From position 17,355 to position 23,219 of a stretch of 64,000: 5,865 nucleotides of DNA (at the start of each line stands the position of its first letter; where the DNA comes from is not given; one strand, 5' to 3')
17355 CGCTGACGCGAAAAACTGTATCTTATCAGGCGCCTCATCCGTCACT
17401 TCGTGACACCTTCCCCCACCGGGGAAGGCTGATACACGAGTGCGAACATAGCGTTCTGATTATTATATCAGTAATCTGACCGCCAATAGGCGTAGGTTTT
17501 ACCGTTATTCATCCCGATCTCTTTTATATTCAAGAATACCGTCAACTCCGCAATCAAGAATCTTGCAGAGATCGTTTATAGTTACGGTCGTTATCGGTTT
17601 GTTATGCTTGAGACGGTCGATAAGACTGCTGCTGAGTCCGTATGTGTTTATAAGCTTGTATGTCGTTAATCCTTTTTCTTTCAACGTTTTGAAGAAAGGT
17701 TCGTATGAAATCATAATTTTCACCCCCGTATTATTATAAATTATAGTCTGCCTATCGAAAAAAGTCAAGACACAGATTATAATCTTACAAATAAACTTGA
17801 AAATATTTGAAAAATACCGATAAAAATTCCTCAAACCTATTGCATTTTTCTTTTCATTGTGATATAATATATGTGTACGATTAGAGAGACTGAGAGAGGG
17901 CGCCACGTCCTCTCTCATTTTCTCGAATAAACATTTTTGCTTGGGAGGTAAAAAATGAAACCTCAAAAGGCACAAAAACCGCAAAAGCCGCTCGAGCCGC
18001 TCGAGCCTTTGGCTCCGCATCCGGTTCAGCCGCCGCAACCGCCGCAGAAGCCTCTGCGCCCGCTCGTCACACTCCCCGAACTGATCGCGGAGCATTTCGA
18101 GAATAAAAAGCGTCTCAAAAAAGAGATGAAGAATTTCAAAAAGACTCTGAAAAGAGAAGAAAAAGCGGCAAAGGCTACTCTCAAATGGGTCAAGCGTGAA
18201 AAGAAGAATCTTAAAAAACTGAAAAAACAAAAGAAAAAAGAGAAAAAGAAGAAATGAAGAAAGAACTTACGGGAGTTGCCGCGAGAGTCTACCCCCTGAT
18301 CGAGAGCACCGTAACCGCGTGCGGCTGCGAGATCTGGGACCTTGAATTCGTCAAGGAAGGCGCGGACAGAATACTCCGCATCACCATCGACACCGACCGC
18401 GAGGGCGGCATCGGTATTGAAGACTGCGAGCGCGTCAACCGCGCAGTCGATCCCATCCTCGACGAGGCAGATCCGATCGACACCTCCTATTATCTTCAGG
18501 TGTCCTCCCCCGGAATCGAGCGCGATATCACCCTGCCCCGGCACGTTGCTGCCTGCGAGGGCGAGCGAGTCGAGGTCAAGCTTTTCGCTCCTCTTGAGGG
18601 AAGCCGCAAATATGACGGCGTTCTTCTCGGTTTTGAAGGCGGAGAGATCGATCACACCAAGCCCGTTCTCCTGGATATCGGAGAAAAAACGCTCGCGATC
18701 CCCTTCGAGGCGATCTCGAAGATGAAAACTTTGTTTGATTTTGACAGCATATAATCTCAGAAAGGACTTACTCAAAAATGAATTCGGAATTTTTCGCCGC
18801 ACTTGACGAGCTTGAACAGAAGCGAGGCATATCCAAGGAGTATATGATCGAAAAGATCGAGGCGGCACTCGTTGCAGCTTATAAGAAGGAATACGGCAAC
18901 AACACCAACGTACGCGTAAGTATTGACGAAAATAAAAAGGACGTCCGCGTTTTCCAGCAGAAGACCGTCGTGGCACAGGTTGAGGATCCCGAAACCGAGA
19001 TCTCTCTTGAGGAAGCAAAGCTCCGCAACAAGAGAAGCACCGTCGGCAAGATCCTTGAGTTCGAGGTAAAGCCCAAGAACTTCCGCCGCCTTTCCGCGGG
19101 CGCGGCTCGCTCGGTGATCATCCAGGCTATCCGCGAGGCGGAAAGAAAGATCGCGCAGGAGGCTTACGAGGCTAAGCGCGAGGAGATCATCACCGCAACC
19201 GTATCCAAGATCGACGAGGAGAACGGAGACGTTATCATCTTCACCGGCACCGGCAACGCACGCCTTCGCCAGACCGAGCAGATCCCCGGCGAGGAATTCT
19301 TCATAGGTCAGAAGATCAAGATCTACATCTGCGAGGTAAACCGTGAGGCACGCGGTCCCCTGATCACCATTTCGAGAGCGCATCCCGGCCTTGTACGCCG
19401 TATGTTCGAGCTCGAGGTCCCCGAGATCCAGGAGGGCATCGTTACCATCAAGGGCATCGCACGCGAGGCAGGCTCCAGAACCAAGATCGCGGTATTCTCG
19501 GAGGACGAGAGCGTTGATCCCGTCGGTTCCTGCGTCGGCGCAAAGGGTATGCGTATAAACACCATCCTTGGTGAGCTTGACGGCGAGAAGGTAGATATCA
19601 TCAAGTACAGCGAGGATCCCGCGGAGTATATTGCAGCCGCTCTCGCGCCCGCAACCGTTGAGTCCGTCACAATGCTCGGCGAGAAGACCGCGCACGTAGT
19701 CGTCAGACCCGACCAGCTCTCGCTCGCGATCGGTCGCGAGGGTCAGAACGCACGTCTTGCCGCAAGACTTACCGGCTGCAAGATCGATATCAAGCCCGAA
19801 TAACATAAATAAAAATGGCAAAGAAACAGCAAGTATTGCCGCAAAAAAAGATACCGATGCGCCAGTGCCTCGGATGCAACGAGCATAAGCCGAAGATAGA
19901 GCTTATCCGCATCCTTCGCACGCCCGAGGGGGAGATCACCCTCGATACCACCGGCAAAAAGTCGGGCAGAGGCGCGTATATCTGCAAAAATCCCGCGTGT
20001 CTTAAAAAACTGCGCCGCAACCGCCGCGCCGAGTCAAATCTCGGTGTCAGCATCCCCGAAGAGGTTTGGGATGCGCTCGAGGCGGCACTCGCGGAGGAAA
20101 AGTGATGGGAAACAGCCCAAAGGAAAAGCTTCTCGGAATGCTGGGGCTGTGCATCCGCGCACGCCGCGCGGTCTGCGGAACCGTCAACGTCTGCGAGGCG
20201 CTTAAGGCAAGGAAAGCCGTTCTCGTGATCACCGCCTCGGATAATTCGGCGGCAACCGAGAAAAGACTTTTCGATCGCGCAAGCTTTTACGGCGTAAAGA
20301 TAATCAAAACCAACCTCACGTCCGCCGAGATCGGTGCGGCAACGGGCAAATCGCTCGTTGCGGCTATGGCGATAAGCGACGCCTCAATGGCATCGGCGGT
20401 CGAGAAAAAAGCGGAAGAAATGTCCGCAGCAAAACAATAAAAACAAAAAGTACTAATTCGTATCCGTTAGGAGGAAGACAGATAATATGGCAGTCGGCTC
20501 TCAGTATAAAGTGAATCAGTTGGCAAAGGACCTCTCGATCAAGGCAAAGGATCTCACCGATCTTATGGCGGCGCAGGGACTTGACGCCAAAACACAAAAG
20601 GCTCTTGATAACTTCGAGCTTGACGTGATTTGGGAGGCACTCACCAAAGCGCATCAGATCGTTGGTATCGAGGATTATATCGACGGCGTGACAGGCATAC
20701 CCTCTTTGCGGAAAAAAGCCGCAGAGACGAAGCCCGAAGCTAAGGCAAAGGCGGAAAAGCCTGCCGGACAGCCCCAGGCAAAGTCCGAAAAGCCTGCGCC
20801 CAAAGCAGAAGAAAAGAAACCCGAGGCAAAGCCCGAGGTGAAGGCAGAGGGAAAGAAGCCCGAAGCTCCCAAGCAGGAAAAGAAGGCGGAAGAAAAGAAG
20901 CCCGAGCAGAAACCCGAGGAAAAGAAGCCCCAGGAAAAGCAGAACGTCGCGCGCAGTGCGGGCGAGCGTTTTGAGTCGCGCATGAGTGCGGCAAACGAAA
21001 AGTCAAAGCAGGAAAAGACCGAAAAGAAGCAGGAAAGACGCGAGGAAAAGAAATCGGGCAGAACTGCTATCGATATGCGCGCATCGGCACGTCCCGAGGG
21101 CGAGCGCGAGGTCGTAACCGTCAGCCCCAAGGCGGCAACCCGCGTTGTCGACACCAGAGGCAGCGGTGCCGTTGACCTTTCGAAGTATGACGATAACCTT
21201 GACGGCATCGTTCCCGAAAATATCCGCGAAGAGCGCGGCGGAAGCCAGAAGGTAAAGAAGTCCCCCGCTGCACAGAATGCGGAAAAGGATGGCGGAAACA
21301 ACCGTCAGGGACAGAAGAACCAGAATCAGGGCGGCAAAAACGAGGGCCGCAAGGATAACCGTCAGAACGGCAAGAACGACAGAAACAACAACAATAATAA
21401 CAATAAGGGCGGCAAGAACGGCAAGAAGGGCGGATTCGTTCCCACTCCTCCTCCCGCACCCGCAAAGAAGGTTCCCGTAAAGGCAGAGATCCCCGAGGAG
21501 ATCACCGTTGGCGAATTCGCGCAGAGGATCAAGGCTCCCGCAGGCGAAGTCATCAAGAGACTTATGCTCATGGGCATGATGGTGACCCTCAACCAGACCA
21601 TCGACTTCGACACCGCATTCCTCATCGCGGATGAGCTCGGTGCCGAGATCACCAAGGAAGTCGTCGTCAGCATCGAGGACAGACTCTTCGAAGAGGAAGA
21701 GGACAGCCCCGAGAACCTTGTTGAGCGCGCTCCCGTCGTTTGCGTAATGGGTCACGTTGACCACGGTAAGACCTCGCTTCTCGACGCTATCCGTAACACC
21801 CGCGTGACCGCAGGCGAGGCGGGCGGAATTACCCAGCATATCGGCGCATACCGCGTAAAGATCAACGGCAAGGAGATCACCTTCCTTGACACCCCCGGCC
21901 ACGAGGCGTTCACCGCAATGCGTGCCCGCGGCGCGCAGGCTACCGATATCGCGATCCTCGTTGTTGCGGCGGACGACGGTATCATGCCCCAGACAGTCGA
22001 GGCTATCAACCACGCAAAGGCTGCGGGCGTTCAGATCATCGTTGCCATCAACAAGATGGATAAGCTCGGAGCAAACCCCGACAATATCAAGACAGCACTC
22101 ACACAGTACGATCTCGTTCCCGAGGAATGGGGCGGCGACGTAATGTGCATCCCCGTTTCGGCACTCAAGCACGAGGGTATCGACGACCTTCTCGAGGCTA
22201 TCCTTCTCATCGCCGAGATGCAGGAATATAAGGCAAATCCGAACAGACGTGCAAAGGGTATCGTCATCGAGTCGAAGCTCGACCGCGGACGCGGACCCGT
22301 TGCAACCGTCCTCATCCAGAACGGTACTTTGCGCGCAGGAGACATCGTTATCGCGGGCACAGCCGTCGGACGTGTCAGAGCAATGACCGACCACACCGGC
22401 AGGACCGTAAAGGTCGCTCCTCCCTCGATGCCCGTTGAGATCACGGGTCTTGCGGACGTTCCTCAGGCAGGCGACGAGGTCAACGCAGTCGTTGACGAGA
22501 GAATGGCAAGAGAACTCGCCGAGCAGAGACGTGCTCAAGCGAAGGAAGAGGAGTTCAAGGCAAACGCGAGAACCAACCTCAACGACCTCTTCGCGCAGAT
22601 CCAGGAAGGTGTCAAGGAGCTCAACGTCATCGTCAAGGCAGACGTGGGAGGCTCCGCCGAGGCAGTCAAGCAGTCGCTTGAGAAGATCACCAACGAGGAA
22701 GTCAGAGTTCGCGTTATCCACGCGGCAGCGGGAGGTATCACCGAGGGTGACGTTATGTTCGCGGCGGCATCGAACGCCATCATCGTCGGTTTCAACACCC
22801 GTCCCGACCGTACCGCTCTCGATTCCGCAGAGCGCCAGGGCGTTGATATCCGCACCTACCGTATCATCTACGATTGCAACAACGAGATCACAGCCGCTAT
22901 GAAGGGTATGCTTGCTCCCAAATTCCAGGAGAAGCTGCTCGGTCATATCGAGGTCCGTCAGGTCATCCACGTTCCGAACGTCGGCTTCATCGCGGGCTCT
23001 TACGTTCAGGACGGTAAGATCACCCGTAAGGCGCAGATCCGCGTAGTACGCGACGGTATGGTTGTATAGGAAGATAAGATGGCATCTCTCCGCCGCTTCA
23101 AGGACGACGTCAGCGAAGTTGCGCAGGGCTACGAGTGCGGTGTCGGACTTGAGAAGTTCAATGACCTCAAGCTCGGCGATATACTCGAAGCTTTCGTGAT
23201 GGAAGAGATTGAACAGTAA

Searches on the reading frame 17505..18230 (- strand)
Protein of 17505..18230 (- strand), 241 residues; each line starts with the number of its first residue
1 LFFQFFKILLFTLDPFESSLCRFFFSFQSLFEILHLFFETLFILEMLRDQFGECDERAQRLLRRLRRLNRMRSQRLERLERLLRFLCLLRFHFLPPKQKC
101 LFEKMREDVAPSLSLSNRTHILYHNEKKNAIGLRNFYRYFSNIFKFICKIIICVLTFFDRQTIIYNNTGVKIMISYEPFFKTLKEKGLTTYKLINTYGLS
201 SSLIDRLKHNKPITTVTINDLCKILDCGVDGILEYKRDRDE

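Call 65: search_protein_families(library=pfam, proteins=[window:17505-18230:-], max_evalue=0.01)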
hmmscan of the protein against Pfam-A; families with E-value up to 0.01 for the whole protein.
window:17505-18230:- (241 aa): 1 family
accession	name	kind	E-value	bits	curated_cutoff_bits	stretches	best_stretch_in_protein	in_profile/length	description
PF13443.12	HTH_26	-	3.5e-09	37.2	22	1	183-237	6-62/63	Cro/C1-type HTH DNA-binding domain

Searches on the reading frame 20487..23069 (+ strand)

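Call 22: search_protein_families(library=ncbifam, proteins=[window:20487-23069:+])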
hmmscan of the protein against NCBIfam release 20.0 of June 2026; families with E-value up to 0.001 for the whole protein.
window:20487-23069:+ (860 aa): 43 families (the best 25 are shown)
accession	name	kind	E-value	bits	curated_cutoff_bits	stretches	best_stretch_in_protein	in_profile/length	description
TIGR00487.1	IF-2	equivalog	1.7e-225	750.2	424.4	1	331-860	4-534/587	translation initiation factor IF-2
NF003078.0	PRK04004.1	equivalog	5.3e-58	197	468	2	414-528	10-142/598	translation initiation factor IF-2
TIGR00491.2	aIF-2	equivalog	8.1e-50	169.8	554.75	2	414-527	3-134/591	translation initiation factor IF-2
NF011418.0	PRK14845.1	equivalog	2.4e-39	134.9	756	2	429-527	475-591/1049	translation initiation factor IF-2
TIGR00231.1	small_GTP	domain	2.8e-32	111.8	42.5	1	416-571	4-161/164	GTP-binding protein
TIGR00475.1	selB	equivalog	1.4e-27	96.7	242.25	1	418-637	3-227/581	selenocysteine-specific translation elongation factor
TIGR01393.1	lepA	equivalog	7.6e-20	70.8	533.9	1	419-621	7-222/595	translation elongation factor 4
NF009373.0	PRK12736.1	subfamily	4e-19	68.7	452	1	418-623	15-246/394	elongation factor Tu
TIGR03680.1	eif2g_arch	equivalog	3.9e-18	65.9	514.5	1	462-582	81-202/407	translation initiation factor IF-2 subunit gamma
NF000766.0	PRK00049.1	subfamily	1e-17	64.1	449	1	418-621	15-245/396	elongation factor Tu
NF003077.0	PRK04000.1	equivalog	1.1e-17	64.3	315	1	462-586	85-208/412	translation initiation factor IF-2 subunit gamma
NF009372.0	PRK12735.1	subfamily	5.5e-17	61.7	479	1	418-621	15-245/396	elongation factor Tu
TIGR00485.1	EF-Tu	equivalog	6.6e-17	61.3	522.4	1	418-621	15-243/394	elongation factor Tu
TIGR01394.1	TypA_BipA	equivalog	6.2e-16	57.7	757.3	1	418-544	4-144/594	translational GTPase TypA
NF012153.1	tet_protect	equivalog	6.4e-16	57.7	775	1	409-536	18-139/614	tetracycline resistance ribosomal protection protein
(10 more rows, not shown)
